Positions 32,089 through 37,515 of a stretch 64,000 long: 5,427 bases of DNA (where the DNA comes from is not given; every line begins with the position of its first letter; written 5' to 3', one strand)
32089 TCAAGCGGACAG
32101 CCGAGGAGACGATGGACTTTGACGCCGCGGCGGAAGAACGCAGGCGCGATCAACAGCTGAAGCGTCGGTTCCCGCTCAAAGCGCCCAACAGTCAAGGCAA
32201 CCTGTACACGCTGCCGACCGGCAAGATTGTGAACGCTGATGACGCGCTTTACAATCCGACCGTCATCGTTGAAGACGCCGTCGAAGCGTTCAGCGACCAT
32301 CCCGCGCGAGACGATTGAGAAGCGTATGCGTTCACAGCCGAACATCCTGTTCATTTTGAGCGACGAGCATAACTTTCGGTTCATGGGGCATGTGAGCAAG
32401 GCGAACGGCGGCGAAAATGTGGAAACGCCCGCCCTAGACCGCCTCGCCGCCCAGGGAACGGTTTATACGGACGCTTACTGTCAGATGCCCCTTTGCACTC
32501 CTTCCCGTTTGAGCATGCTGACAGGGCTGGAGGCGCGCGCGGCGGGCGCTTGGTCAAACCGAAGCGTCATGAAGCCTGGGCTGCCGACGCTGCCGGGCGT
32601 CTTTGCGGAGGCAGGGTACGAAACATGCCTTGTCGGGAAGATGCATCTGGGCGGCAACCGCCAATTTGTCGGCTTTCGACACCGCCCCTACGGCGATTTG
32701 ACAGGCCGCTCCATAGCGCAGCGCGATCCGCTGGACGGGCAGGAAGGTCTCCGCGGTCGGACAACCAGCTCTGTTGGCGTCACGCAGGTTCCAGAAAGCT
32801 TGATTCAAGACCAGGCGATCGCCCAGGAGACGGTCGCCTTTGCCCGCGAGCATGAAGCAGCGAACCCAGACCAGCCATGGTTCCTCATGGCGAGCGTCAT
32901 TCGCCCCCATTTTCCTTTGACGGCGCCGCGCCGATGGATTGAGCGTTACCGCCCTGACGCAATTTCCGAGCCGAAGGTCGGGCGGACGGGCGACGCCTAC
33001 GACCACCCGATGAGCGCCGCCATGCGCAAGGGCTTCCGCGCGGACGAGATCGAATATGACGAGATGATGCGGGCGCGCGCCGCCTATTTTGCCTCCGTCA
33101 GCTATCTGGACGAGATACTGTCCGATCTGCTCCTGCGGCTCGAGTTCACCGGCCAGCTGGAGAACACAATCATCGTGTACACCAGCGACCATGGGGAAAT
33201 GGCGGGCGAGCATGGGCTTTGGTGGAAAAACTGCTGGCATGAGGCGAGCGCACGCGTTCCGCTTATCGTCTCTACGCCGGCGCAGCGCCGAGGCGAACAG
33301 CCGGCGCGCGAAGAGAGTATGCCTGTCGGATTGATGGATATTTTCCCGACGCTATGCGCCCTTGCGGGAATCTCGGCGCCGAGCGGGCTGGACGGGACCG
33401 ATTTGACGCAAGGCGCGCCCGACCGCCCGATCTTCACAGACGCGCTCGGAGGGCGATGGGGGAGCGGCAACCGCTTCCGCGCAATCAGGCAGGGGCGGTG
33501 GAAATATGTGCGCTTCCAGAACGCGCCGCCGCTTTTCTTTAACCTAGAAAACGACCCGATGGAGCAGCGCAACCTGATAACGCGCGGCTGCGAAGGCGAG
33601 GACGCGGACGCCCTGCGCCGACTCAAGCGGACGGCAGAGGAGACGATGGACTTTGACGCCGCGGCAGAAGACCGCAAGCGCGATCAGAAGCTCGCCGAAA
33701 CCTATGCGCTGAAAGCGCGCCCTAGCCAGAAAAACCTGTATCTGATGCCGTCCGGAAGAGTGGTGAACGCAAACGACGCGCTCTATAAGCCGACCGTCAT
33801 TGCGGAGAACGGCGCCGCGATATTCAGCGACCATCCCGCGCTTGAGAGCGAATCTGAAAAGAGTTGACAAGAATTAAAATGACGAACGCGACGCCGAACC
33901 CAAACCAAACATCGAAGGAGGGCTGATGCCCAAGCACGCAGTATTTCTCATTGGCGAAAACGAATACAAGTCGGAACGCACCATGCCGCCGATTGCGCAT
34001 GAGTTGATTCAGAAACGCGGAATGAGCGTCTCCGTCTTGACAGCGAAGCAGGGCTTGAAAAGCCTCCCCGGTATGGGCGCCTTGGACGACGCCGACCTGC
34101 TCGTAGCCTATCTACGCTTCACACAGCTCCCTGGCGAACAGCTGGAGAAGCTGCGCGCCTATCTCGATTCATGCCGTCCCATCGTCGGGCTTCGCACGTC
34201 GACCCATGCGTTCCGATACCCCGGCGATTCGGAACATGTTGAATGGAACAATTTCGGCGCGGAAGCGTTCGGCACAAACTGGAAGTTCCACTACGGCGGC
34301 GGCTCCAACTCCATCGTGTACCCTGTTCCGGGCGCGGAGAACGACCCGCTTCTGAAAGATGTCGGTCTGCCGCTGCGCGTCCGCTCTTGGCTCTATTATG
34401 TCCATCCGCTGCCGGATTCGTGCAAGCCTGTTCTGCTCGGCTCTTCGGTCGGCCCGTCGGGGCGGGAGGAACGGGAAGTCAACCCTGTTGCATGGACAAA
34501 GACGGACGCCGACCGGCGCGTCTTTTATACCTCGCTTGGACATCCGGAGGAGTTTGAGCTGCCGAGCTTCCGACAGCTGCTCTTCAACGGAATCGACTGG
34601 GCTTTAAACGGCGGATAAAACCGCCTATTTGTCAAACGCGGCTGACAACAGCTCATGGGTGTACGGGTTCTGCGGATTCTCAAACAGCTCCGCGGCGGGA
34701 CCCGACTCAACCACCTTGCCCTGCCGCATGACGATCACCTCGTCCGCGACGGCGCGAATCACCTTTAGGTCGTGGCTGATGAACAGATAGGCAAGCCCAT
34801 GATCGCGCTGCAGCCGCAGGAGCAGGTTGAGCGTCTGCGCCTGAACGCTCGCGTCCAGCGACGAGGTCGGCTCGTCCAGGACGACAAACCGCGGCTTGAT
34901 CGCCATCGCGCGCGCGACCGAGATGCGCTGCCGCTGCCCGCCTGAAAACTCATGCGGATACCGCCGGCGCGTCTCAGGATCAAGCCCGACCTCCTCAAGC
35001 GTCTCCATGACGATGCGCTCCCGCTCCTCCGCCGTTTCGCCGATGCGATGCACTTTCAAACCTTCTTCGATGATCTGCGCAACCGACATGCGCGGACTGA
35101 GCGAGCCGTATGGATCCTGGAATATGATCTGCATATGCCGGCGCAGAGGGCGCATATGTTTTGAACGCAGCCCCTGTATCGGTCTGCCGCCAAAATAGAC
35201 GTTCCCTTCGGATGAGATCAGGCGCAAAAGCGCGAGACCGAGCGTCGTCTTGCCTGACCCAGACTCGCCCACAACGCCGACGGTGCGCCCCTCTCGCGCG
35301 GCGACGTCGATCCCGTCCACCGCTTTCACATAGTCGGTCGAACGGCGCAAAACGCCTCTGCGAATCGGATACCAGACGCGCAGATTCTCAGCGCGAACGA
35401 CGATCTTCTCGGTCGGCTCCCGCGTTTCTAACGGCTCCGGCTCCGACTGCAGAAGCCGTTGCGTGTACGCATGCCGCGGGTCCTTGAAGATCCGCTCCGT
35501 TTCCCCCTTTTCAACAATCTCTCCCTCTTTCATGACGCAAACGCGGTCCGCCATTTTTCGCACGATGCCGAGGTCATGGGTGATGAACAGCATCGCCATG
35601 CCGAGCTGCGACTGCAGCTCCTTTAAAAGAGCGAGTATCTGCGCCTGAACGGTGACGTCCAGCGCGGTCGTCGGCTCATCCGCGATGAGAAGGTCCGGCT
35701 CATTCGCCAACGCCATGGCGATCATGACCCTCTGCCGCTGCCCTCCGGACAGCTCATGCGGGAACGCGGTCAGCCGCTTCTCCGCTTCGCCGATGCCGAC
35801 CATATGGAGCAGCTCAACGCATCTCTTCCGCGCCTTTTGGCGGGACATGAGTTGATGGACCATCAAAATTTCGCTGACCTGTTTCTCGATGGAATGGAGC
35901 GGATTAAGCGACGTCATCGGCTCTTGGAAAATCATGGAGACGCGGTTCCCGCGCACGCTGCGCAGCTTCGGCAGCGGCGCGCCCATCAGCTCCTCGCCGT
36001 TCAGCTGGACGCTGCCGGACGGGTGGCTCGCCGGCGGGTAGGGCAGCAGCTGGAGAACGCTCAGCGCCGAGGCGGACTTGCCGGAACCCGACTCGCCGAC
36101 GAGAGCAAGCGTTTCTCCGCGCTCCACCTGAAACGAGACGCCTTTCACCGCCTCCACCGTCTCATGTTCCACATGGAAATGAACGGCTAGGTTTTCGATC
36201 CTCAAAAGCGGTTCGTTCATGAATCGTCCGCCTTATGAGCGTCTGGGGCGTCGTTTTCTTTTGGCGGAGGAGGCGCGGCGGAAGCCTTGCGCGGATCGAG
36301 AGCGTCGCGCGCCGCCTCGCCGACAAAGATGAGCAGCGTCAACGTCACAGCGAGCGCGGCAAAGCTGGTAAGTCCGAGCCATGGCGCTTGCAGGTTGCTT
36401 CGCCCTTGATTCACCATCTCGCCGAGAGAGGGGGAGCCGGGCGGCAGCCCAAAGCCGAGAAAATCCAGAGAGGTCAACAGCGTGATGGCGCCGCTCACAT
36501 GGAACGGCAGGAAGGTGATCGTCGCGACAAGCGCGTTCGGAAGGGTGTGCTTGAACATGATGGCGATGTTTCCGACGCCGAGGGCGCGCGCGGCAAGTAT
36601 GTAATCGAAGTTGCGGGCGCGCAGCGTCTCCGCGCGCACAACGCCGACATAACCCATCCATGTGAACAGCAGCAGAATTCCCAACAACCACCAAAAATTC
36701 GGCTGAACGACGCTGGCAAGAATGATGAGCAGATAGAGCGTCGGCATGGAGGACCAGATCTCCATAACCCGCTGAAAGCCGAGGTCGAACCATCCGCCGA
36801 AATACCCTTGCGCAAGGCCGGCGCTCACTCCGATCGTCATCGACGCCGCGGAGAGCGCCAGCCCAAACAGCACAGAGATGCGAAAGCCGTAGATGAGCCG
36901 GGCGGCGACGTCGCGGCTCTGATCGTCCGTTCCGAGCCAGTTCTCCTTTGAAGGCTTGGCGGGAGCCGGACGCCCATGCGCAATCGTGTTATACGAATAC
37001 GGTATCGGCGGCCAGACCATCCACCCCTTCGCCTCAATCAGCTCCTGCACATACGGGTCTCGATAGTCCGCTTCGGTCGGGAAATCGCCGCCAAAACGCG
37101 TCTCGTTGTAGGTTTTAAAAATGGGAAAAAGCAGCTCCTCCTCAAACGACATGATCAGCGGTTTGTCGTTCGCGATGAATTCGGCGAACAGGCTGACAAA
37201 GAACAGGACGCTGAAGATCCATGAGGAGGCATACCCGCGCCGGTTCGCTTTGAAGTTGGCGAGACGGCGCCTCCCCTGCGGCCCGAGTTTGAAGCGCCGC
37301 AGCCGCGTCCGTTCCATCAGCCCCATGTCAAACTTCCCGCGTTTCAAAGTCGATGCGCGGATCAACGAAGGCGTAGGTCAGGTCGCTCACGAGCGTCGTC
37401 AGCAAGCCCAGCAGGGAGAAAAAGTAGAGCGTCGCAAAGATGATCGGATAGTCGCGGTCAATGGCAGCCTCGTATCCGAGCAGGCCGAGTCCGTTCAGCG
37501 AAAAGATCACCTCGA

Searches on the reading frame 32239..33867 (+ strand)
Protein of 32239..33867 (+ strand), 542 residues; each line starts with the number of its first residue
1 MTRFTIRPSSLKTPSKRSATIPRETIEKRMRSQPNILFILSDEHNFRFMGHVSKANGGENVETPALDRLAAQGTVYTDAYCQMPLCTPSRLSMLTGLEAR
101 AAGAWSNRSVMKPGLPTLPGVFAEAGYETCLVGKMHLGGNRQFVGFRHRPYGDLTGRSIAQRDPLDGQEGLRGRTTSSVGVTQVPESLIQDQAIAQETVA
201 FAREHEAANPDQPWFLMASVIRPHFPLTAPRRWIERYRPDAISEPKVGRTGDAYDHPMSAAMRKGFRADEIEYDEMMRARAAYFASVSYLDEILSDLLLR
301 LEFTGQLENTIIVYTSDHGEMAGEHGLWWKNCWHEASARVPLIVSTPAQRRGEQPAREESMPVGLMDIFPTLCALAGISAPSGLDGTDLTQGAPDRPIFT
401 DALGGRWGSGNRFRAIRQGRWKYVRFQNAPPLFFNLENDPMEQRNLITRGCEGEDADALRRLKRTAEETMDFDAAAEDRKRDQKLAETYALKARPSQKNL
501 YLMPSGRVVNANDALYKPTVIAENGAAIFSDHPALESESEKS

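Call 11: search_protein_families(library=pfam, proteins=[window:32239-33867:+], max_evalue=0.001)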
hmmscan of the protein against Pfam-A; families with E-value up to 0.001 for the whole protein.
window:32239-33867:+ (542 aa): 4 families
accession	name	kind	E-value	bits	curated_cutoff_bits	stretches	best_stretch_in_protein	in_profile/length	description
PF00884.28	Sulfatase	-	3.1e-51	174.9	25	1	34-378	1-301/301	Sulfatase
PF16347.10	SGSH_C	-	6e-10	39.9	29.3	1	323-449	1-134/154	N-sulphoglucosamine sulphohydrolase, C-terminal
PF01663.27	Phosphodiest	-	4.4e-05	23.7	23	0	283-336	184-239/342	Type I phosphodiesterase / nucleotide pyrophosphatase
PF02995.22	DUF229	-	0.00053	19.2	25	1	283-325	306-348/496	Protein of unknown function (DUF229)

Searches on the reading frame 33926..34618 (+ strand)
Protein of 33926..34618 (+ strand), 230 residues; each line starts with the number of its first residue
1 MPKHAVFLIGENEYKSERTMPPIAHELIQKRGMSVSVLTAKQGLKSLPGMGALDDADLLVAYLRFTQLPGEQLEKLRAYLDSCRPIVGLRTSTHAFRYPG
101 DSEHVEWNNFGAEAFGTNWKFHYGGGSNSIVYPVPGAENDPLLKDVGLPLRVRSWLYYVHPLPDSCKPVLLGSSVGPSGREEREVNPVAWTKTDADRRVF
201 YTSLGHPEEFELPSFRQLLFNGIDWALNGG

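Call 11: search_protein_families(library=pfam, proteins=[window:33926-34618:+], max_evalue=0.001)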
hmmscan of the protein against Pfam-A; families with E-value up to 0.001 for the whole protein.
window:33926-34618:+ (230 aa): 1 family
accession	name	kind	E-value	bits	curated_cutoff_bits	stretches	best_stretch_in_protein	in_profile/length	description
PF06283.17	ThuA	-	1.3e-13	52.1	33.4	1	22-226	21-209/209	Trehalose utilisation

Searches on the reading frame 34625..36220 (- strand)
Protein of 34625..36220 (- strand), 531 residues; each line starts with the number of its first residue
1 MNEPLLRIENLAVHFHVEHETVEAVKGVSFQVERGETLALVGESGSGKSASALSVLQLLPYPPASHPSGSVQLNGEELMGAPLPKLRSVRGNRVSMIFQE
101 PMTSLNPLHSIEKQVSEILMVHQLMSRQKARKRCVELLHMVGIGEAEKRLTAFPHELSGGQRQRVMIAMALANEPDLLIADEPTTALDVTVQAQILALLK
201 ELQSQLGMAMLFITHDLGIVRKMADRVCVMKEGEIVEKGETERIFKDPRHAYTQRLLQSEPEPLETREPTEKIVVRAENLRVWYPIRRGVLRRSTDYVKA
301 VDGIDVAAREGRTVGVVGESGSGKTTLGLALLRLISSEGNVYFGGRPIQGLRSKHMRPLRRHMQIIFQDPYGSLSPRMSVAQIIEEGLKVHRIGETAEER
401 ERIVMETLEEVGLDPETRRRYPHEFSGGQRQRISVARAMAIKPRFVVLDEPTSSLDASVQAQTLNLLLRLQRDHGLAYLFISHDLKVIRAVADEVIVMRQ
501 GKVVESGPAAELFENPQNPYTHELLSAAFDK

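Call 8: search_protein_families(library=pfam, proteins=[window:34625-36220:-], max_evalue=0.001)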
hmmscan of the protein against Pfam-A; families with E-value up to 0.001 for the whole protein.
window:34625-36220:- (531 aa): 10 families
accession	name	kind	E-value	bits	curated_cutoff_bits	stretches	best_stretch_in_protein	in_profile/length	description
PF00005.33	ABC_tran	-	3.9e-58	196.3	25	2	26-185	2-137/137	ABC transporter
PF02463.25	SMC_N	-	7.2e-14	52.2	40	2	38-231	27-213/220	RecF/RecN/SMC N terminal domain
PF08352.17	oligo_HPY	-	2.9e-13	50.4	27.1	2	236-270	1-35/65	Oligopeptide/dipeptide transporter, C-terminal region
PF13191.12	AAA_16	-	1.4e-08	35.8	32.6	1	307-473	20-161/167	AAA ATPase domain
PF13401.12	AAA_22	-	2.1e-07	31.8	27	0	316-481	10-121/130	AAA domain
PF13304.12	AAA_21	-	2.2e-07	31.7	27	0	157-220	238-303/304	AAA domain, putative AbiEii toxin, Type IV TA system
PF13555.12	AAA_29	-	3.1e-06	27.3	27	0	310-339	22-50/61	P-loop containing region of AAA domain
PF13481.12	AAA_25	-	5.2e-05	23.4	27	0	310-347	32-67/195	AAA domain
PF13558.12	SbcC_Walker_B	-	0.00047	20.8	27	0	440-467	61-88/90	SbcC/RAD50-like, Walker B motif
PF00006.31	ATP-synt_ab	-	0.00072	19.7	29.5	0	299-404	3-60/213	ATP synthase alpha/beta family, nucleotide-binding domain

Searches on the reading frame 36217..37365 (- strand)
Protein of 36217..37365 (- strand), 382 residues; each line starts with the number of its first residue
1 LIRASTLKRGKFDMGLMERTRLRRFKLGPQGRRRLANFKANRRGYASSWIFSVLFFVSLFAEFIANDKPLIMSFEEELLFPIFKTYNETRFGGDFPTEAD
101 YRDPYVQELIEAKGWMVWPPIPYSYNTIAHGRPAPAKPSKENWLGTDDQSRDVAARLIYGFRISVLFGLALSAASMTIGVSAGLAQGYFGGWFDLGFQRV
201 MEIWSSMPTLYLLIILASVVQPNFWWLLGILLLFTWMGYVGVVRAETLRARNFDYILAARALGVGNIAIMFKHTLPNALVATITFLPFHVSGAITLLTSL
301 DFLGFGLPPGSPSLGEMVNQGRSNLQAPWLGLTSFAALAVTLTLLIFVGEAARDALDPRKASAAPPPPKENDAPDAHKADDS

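Call 8: search_protein_families(library=pfam, proteins=[window:36217-37365:-], max_evalue=0.001)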
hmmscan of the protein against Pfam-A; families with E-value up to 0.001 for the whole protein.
window:36217-37365:- (382 aa): 1 family
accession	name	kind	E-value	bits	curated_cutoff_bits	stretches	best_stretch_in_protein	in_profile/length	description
PF00528.27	BPD_transp_1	-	2.6e-32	112.5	26.4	1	179-360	1-182/184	Binding-protein-dependent transport system inner membrane component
